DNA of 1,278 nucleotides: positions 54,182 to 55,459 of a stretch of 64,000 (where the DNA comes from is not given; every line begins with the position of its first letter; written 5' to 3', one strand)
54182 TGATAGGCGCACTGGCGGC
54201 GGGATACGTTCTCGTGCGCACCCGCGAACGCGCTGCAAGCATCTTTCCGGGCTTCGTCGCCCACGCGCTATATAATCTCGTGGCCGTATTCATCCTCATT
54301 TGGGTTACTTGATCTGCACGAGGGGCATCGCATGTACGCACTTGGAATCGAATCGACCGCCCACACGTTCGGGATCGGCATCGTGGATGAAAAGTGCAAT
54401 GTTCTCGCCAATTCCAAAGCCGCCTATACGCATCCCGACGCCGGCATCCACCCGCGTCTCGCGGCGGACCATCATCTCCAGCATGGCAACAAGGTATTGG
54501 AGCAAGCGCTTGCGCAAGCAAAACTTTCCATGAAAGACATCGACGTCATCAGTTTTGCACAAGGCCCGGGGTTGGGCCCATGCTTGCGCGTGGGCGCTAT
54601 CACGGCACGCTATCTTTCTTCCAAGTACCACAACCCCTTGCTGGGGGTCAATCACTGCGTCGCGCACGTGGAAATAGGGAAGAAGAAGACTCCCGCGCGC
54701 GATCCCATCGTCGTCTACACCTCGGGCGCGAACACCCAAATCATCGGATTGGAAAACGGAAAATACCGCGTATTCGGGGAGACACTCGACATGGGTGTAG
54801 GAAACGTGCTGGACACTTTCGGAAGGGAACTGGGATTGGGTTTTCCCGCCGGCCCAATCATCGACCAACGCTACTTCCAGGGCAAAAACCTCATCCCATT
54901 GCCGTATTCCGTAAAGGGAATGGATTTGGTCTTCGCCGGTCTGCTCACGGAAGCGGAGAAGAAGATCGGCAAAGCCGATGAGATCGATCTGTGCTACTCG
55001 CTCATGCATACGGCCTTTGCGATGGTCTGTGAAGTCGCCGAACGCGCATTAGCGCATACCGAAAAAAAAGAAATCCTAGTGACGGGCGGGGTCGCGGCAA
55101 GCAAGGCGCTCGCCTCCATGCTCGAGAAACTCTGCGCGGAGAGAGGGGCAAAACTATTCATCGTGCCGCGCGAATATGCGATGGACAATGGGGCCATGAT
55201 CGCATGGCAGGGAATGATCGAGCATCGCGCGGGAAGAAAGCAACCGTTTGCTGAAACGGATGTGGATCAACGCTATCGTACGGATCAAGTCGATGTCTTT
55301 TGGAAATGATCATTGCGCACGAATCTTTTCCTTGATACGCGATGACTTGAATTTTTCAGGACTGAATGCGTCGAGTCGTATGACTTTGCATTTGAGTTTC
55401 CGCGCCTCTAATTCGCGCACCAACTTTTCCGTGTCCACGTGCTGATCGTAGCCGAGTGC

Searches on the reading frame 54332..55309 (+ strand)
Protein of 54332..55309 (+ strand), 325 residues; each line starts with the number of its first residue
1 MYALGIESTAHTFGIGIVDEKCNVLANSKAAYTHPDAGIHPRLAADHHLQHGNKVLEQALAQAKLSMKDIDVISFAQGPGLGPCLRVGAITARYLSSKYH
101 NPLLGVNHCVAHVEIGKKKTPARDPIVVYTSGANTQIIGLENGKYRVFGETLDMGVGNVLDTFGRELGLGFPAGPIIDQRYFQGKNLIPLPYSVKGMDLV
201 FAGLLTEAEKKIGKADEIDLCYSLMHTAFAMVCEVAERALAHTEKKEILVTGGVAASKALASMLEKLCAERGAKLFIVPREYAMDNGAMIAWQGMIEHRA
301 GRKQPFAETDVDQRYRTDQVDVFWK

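Call 68: search_protein_families(library=pfam, proteins=[window:54332-55309:+], max_evalue=0.001)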
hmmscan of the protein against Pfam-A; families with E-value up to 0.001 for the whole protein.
window:54332-55309:+ (325 aa): 2 families
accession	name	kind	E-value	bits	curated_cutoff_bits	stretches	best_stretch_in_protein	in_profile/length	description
PF00814.31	TsaD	-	5e-75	253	24.8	1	26-292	4-264/264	tRNA N6-adenosine threonylcarbamoyltransferase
PF22521.2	HypF_C_2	-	2.6e-05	24.6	27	1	189-280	135-229/241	Carbamoyltransferase, Kae1-like Domain, second subdomain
